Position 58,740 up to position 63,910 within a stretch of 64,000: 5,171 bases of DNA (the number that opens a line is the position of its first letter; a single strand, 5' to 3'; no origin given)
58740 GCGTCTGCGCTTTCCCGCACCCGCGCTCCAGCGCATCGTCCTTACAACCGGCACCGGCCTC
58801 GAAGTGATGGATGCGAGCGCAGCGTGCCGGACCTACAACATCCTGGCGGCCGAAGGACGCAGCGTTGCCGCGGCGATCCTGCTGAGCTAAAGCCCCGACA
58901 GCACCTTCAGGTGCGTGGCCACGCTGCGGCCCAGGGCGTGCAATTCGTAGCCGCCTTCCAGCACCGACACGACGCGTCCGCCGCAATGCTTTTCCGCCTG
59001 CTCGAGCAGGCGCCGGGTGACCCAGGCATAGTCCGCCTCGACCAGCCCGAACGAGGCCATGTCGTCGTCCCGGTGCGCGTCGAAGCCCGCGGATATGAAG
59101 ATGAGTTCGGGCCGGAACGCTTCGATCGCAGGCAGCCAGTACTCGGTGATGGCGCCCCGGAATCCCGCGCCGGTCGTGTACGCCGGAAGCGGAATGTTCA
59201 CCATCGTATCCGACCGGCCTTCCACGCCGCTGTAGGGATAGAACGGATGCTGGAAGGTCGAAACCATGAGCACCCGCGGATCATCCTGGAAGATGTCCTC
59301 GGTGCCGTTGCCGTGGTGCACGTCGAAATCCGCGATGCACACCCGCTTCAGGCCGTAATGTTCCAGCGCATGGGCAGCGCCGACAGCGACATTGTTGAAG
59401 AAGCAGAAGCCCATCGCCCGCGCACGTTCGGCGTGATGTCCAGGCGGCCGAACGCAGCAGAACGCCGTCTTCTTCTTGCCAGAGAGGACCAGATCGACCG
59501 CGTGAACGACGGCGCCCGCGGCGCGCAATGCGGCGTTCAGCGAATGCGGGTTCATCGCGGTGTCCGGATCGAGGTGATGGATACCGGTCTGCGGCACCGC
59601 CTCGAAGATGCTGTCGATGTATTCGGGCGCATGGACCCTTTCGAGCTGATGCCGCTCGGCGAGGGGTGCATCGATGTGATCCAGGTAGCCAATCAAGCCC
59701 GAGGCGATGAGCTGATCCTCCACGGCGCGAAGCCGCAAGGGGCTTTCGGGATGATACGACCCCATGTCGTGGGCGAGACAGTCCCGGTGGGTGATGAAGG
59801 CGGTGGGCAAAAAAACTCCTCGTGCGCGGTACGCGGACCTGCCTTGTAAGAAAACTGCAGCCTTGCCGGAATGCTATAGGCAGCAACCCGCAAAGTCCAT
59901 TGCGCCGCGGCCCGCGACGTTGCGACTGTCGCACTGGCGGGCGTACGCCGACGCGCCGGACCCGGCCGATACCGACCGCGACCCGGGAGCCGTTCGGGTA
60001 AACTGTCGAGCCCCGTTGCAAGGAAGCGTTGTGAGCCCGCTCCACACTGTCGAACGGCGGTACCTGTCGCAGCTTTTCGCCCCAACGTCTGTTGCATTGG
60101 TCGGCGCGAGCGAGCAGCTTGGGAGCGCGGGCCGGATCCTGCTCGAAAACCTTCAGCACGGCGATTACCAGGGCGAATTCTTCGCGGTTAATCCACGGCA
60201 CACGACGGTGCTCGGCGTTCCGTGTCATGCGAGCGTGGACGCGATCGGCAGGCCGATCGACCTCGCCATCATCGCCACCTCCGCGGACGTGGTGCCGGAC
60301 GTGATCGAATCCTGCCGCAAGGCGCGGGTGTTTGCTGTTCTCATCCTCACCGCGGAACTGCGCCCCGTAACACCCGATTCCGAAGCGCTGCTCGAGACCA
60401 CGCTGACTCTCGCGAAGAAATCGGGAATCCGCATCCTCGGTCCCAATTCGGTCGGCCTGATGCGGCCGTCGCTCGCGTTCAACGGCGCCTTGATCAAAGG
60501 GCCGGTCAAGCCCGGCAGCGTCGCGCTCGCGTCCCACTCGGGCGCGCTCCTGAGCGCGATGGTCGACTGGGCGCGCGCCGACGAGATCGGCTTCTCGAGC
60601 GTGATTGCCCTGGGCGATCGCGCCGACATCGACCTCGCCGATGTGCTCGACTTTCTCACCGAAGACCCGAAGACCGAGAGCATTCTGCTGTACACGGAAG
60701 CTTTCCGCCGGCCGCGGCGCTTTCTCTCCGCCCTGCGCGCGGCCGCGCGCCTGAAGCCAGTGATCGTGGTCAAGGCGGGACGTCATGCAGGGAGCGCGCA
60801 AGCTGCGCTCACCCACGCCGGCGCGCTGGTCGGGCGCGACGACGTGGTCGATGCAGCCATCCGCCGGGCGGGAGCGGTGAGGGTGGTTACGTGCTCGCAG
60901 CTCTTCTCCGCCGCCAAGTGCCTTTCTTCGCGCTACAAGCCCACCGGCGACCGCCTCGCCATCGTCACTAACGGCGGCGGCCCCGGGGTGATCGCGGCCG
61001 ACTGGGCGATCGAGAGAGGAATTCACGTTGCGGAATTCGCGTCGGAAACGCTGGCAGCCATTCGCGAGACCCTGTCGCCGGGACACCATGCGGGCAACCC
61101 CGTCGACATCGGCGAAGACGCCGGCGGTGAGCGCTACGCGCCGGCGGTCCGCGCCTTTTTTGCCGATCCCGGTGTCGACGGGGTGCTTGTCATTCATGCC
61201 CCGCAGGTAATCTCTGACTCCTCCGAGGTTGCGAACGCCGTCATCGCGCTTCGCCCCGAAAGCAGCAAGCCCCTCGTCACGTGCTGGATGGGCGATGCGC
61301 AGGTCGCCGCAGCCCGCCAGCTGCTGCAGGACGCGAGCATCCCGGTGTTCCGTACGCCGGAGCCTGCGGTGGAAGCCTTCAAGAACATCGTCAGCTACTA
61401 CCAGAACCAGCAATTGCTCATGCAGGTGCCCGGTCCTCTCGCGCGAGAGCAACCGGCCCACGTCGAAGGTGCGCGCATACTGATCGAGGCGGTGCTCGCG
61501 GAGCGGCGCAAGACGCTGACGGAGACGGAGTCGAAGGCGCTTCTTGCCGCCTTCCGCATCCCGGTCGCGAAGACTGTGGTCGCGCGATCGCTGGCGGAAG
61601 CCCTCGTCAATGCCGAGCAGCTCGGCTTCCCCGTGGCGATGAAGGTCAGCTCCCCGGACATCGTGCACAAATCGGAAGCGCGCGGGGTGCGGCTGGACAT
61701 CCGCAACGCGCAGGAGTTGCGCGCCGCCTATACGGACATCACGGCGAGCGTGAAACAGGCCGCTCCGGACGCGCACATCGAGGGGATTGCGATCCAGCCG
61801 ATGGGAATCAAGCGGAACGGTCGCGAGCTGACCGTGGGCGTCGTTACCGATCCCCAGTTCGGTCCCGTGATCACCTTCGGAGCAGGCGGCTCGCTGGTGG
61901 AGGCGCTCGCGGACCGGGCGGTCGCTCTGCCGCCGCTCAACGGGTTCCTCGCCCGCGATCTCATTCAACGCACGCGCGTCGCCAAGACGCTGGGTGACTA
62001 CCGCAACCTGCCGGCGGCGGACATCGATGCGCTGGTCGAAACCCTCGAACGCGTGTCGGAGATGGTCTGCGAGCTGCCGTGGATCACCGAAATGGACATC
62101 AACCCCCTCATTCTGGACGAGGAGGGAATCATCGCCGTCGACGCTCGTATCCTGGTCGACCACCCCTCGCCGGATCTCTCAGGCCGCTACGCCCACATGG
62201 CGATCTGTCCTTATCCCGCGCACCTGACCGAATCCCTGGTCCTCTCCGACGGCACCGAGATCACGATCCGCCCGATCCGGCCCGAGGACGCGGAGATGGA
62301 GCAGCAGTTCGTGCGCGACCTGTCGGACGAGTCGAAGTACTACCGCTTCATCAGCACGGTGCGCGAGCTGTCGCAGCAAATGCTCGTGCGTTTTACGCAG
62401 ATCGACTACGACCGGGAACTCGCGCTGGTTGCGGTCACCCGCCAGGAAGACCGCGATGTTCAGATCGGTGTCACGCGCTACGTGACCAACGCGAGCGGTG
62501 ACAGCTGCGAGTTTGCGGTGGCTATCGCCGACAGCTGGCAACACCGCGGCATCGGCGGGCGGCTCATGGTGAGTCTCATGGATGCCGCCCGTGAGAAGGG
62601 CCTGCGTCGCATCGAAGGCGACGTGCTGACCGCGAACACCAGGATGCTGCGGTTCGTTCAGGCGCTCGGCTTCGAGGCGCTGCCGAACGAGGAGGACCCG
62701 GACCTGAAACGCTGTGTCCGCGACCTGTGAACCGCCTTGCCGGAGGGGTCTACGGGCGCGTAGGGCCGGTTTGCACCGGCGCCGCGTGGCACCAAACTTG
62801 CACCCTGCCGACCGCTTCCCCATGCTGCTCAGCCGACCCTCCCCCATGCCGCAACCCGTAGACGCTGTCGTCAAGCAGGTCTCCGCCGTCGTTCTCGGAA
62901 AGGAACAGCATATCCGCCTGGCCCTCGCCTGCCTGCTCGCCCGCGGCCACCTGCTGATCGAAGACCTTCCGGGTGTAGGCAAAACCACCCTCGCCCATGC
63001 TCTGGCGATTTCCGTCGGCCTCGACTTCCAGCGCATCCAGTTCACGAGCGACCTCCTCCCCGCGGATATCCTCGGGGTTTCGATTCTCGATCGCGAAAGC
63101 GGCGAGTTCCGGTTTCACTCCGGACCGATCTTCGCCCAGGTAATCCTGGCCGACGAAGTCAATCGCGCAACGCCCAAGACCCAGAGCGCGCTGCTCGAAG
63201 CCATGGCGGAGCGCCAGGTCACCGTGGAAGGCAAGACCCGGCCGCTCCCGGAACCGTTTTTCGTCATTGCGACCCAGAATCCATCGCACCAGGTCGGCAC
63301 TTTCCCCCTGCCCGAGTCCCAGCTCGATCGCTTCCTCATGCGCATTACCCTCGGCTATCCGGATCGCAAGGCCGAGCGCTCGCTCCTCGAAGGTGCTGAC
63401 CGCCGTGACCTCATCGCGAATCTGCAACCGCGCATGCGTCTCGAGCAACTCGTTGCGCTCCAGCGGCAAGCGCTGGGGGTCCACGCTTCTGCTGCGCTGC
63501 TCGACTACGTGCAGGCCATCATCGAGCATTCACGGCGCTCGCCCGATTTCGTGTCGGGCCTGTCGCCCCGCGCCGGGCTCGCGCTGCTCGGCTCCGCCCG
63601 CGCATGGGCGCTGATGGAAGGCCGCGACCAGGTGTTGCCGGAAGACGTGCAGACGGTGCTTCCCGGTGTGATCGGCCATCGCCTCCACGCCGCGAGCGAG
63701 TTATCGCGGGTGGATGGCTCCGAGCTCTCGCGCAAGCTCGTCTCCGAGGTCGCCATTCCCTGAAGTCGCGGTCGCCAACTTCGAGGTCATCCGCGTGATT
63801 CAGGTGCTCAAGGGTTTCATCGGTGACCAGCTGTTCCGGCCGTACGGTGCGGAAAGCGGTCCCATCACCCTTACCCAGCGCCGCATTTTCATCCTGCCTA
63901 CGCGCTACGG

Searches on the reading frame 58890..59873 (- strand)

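Call 35: search_protein_families(library=pfam, proteins=[window:58890-59873:-], max_evalue=0.001)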
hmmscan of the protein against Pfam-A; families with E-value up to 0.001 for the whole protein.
window:58890-59873:- (328 aa): 1 family
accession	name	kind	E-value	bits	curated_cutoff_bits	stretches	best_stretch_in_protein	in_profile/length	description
PF00850.24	Hist_deacetyl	-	8.5e-90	301.5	27.9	1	41-325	1-298/298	Histone deacetylase domain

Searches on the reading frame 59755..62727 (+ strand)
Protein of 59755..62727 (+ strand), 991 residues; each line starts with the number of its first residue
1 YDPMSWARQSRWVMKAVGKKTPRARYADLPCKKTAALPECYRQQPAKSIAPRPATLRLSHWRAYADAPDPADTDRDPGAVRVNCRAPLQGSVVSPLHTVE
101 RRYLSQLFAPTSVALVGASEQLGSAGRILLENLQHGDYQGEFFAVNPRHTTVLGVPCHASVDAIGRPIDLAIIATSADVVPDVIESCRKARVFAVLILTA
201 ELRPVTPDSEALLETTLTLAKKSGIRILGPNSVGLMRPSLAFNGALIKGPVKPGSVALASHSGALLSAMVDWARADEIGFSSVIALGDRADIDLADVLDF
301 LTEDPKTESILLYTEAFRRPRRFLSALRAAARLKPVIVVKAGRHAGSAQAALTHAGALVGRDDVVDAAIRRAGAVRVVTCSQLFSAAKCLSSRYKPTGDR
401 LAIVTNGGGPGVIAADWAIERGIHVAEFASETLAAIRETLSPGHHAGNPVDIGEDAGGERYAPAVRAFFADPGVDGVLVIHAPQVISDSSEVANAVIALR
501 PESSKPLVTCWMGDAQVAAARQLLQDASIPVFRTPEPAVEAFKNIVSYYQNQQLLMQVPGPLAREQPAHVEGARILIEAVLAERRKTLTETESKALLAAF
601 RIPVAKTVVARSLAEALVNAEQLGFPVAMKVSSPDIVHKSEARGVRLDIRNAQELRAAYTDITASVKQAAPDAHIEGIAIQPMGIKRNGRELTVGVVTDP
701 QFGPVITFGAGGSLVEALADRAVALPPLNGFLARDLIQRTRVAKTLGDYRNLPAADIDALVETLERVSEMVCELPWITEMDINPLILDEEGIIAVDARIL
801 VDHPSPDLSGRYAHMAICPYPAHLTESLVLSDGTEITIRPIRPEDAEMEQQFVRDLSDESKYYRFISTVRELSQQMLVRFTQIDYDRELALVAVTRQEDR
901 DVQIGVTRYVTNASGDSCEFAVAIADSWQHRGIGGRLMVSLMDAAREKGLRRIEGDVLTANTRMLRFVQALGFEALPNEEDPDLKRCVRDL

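Call 35: search_protein_families(library=pfam, proteins=[window:59755-62727:+], max_evalue=0.001)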
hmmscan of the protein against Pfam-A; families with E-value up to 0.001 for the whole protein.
window:59755-62727:+ (991 aa): 8 families
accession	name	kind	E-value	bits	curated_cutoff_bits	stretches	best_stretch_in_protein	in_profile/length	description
PF13549.11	ATP-grasp_5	-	2.7e-87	292.2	27.6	1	580-801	2-221/221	ATP-grasp domain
PF13607.11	Succ_CoA_lig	-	1.5e-50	171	27.4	1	253-390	1-138/138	Succinyl-CoA ligase like flavodoxin domain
PF13380.12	CoA_binding_2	-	4.5e-18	66.2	22.8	1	112-236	2-114/116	CoA binding domain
PF13302.13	Acetyltransf_3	-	1.6e-10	42.2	25.4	1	836-974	2-138/138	Acetyltransferase (GNAT) domain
PF19045.5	Ligase_CoA_2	-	1.6e-09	38.4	23.7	1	402-533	2-138/162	Ligase-CoA domain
PF00583.31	Acetyltransf_1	-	5.4e-09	36.8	20.7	1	882-973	24-116/116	Acetyltransferase (GNAT) family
PF02629.25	CoA_binding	-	2.6e-08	35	22.3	1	110-199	3-95/97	CoA binding domain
PF13508.13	Acetyltransf_7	-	6.4e-06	26.9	27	1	898-974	11-83/84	Acetyltransferase (GNAT) domain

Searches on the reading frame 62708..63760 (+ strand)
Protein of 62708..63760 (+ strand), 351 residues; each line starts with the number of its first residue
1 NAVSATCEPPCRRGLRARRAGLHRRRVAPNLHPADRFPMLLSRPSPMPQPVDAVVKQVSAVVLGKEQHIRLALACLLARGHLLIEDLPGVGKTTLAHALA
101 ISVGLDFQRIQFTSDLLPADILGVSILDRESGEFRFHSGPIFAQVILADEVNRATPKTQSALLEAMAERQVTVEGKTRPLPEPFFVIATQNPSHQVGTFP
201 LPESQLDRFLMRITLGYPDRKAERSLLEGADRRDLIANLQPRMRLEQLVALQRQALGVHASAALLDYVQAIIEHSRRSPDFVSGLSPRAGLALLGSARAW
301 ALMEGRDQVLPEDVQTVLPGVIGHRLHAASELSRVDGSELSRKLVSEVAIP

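Call 35: search_protein_families(library=pfam, proteins=[window:62708-63760:+], max_evalue=0.001)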
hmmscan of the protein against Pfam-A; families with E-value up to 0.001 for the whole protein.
window:62708-63760:+ (351 aa): 6 families
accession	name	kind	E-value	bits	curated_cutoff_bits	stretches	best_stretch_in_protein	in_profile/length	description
PF07726.17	AAA_3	-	1.7e-62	209.5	27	1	81-211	1-131/131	ATPase family associated with various cellular activities (AAA)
PF17863.7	AAA_lid_2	-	1.1e-16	60.7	22.7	1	275-337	3-67/74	AAA lid domain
PF07728.20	AAA_5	-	2.6e-11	44.1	22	1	87-209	7-139/139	AAA domain (dynein-related subfamily)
PF20030.5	bpMoxR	-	5e-09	36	27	1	51-234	3-185/205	MoxR domain in the MoxR-vWA-beta-propeller ternary systems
PF00004.35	AAA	-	6.2e-06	27.1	21.2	1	88-196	7-111/131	ATPase family associated with various cellular activities (AAA)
PF20720.3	nSTAND3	-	0.00066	19.8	27.2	0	69-103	7-41/155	Novel STAND NTPase 3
